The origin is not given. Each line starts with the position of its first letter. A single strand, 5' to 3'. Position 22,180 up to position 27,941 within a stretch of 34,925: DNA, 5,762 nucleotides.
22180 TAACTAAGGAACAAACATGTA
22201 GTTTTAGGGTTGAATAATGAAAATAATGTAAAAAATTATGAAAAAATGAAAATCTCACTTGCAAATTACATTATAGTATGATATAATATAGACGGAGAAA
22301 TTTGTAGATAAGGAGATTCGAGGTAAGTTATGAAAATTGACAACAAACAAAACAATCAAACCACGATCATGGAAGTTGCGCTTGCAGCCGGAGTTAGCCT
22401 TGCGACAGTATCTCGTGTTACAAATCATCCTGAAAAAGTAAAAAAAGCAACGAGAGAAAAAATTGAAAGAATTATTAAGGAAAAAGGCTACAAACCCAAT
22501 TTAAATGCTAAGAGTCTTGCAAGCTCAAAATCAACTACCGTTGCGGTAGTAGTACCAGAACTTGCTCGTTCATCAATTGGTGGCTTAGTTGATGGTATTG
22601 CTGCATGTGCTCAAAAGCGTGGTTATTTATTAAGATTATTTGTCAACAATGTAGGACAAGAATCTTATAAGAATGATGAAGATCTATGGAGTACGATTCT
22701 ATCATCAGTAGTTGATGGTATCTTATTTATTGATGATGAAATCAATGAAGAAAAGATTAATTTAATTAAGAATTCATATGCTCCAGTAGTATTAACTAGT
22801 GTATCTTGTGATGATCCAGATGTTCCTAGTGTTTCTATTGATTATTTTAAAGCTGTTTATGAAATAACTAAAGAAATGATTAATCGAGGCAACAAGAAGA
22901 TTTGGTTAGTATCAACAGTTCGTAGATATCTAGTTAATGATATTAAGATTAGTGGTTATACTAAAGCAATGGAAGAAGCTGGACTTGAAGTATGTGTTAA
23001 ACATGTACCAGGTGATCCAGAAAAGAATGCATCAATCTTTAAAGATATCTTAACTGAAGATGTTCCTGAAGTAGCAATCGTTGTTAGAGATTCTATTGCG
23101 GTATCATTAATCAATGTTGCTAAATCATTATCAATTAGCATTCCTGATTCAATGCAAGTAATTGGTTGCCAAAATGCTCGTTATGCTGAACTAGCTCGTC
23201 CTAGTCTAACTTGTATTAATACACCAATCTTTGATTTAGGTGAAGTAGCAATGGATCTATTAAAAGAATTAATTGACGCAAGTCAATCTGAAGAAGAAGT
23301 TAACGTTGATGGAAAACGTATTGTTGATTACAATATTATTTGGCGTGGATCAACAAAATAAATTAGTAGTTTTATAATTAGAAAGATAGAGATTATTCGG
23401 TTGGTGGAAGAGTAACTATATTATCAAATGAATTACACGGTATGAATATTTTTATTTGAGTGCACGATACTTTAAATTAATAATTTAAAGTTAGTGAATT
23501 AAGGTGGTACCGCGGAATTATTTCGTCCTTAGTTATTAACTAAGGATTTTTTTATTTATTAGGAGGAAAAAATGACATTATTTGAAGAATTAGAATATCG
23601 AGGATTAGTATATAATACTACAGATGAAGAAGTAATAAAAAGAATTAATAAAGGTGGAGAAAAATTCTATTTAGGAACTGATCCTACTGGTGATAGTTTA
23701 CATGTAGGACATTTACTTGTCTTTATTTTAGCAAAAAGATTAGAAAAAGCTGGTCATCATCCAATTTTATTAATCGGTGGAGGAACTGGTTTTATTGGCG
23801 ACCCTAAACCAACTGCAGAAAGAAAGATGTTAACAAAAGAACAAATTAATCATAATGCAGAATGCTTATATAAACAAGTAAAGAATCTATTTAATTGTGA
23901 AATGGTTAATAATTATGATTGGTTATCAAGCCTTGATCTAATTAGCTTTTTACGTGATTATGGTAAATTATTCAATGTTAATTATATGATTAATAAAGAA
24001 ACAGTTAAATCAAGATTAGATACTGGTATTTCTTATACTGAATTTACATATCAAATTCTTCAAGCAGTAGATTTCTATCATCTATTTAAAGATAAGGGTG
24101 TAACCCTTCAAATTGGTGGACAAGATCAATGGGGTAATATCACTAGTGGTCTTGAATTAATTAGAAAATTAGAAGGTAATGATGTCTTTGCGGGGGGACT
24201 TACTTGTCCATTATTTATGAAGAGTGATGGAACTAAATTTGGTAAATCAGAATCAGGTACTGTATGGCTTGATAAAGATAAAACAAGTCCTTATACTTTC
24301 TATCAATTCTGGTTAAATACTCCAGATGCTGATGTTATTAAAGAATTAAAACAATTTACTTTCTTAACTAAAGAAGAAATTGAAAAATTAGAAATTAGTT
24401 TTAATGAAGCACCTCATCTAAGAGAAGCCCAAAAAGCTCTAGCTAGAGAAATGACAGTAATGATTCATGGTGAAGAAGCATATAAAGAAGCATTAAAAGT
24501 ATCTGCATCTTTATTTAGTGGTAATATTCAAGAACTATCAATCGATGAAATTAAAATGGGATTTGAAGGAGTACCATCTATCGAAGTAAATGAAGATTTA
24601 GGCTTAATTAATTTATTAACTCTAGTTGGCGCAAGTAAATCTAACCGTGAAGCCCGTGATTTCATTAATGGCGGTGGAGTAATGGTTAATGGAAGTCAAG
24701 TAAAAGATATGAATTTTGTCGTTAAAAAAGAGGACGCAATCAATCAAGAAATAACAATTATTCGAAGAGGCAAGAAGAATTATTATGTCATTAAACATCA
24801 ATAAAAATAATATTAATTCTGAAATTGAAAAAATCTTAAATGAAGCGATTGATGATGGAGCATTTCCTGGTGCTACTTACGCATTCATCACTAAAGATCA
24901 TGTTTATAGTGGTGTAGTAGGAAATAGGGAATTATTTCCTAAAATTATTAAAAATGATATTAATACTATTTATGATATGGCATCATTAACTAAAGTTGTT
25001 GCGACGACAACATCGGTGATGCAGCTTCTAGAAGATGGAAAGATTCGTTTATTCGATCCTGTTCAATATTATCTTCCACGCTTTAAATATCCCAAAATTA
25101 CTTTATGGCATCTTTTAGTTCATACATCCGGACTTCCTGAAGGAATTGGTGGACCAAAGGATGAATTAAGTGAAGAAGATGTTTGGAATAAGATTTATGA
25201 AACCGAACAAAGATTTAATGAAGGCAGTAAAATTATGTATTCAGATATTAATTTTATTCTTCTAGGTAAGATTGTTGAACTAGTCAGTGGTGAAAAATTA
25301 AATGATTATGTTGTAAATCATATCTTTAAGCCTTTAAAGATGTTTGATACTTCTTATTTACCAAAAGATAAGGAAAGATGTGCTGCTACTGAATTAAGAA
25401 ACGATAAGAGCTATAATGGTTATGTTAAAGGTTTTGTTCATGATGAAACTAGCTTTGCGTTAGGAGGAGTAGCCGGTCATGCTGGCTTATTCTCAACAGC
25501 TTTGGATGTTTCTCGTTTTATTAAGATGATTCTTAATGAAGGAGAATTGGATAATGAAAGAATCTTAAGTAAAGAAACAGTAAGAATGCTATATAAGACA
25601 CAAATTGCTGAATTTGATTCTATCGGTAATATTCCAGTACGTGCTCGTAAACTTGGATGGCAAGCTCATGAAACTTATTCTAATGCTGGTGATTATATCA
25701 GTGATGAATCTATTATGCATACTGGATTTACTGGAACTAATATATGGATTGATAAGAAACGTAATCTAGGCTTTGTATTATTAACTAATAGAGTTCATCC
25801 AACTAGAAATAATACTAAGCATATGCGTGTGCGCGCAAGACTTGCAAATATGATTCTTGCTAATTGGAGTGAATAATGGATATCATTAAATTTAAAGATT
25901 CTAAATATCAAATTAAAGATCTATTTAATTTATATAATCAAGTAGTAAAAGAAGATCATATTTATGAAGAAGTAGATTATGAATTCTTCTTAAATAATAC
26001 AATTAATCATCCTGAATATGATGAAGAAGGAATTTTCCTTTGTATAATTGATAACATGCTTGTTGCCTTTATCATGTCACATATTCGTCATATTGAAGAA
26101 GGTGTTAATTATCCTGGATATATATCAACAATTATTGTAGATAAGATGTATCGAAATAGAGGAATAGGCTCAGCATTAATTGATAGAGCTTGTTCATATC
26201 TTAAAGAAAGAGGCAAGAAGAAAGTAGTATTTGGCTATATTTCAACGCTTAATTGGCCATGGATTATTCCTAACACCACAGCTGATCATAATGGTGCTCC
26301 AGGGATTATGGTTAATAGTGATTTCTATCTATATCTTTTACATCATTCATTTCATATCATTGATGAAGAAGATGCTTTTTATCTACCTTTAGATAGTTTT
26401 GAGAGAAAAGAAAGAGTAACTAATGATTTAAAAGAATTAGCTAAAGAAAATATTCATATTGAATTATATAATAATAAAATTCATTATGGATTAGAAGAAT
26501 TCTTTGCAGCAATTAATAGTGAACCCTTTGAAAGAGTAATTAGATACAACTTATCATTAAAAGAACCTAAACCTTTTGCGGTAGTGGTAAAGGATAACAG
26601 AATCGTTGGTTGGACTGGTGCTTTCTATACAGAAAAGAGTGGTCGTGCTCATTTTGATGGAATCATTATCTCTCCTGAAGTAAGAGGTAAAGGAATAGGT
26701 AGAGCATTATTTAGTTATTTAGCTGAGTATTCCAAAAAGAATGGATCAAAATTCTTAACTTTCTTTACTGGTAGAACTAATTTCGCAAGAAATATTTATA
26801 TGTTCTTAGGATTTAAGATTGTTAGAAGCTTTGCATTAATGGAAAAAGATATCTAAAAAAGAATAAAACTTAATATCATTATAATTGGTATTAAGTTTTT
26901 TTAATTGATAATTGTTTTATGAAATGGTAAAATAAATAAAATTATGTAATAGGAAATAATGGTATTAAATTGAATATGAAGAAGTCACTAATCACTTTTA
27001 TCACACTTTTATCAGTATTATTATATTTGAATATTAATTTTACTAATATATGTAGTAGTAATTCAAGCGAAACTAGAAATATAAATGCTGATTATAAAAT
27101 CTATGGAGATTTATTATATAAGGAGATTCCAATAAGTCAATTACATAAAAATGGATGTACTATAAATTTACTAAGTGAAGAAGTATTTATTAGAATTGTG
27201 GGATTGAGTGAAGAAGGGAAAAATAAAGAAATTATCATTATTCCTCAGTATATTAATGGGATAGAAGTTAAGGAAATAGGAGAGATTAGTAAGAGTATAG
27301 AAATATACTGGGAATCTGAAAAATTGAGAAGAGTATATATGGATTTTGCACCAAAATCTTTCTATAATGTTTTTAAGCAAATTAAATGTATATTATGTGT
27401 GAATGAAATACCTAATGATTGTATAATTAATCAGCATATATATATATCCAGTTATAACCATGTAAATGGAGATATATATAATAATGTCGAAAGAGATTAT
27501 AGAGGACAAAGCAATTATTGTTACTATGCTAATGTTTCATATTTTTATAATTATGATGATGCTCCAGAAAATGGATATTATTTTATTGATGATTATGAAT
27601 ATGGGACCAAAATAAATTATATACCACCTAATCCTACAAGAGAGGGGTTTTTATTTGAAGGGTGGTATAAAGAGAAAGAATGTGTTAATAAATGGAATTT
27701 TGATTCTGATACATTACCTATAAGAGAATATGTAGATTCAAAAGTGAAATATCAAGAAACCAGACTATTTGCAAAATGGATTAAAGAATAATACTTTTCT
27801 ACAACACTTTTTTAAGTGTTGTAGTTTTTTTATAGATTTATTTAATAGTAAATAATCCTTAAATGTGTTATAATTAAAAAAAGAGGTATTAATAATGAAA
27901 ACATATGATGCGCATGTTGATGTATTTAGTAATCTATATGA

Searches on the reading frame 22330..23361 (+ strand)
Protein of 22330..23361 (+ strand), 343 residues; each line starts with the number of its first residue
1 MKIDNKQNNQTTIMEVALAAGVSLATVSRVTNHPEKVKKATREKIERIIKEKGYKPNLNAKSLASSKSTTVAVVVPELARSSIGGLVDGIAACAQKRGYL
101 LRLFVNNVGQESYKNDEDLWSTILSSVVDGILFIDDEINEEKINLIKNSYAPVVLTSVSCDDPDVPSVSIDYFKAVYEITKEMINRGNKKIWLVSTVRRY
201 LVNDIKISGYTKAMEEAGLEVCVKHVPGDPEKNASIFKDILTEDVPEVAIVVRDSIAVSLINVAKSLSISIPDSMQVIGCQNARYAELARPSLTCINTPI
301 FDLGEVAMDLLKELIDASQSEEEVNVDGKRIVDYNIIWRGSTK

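Call 66: search_protein_families(library=pfam, proteins=[window:22330-23361:+], max_evalue=0.001)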
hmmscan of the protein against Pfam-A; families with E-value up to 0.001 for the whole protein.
window:22330-23361:+ (343 aa): 3 families
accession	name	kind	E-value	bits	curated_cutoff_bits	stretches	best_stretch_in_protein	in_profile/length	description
PF00356.27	LacI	-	2.4e-19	69.3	27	1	12-57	1-46/46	Bacterial regulatory proteins, lacI family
PF13377.12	Peripla_BP_3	-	2.6e-19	70.4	26.5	1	182-342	3-167/167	Periplasmic binding protein-like domain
PF00532.27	Peripla_BP_1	-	2e-14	54.2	22.2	1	70-317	3-263/281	Periplasmic binding proteins and sugar binding domain of LacI family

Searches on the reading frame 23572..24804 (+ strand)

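Call 66: search_protein_families(library=pfam, proteins=[window:23572-24804:+], max_evalue=0.001)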
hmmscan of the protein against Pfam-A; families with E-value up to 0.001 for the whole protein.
window:23572-24804:+ (410 aa): 3 families
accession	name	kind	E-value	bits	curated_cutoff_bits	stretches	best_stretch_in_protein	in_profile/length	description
PF00579.31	tRNA-synt_1b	-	2.5e-76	257.2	21.1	1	31-315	7-291/292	tRNA synthetases class I (W and Y)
PF22421.1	SYY_C-terminal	-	2.4e-24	85.4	27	1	326-407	1-83/83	Tyrosine--tRNA ligase SYY-like C-terminal domain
PF01479.30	S4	-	6.2e-07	29.5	22.8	1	348-390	6-48/48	S4 domain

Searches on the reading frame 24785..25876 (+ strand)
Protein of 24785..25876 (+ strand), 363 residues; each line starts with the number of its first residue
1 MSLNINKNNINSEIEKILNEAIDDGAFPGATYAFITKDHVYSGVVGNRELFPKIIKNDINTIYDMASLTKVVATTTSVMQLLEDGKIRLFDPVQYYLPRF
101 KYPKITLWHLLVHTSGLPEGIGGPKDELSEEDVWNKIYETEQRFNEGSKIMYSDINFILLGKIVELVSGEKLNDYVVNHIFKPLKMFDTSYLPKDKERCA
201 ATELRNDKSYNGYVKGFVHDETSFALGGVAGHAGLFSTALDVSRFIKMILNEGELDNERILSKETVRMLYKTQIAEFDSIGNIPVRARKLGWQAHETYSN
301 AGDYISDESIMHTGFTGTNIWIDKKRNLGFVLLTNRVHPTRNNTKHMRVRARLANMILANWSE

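Call 66: search_protein_families(library=pfam, proteins=[window:24785-25876:+], max_evalue=0.001)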
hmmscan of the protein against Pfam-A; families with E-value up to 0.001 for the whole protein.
window:24785-25876:+ (363 aa): 1 family
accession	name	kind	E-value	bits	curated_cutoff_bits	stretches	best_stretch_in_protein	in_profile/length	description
PF00144.29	Beta-lactamase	-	1.3e-53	182.7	27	1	15-349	2-323/329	Beta-lactamase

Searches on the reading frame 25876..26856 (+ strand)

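Call 66: search_protein_families(library=pfam, proteins=[window:25876-26856:+], max_evalue=0.001)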
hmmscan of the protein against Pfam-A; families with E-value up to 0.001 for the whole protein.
window:25876-26856:+ (326 aa): 7 families
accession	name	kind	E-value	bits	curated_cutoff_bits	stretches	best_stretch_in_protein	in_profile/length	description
PF00583.31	Acetyltransf_1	-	9e-26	90.9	20.7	2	209-313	12-116/116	Acetyltransferase (GNAT) family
PF13508.13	Acetyltransf_7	-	8e-19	68.3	27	2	234-314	5-83/84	Acetyltransferase (GNAT) domain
PF13673.13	Acetyltransf_10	-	7.9e-18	65.1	23.6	2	205-316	9-110/128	Acetyltransferase (GNAT) domain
PF14542.12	Acetyltransf_CG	-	4.5e-09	36.7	30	0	251-292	17-59/80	GCN5-related N-acetyl-transferase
PF13527.13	Acetyltransf_9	-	3.5e-07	30.7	25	0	45-115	35-107/127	Acetyltransferase (GNAT) domain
PF08445.16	FR47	-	5.8e-07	29.9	22.1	0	262-315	26-79/86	FR47-like protein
PF13302.13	Acetyltransf_3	-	0.00067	20.8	25.4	0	232-304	54-127/138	Acetyltransferase (GNAT) domain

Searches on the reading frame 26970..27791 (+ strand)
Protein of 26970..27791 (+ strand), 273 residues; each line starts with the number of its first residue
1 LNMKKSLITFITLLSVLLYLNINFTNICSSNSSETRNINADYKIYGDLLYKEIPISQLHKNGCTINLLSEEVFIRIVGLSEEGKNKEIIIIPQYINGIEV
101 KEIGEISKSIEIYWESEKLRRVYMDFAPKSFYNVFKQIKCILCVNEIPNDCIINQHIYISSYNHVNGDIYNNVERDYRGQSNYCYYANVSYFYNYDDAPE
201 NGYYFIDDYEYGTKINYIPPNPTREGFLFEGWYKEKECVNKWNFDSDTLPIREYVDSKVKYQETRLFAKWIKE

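Call 66: search_protein_families(library=pfam, proteins=[window:26970-27791:+], max_evalue=0.001)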
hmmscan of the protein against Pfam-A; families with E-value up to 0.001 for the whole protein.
window:26970-27791:+ (273 aa): 1 family
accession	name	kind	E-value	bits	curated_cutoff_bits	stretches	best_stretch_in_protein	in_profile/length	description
PF09479.16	Flg_new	-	2.2e-10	40.9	27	1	207-248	14-54/65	Listeria-Bacteroides repeat domain (List_Bact_rpt)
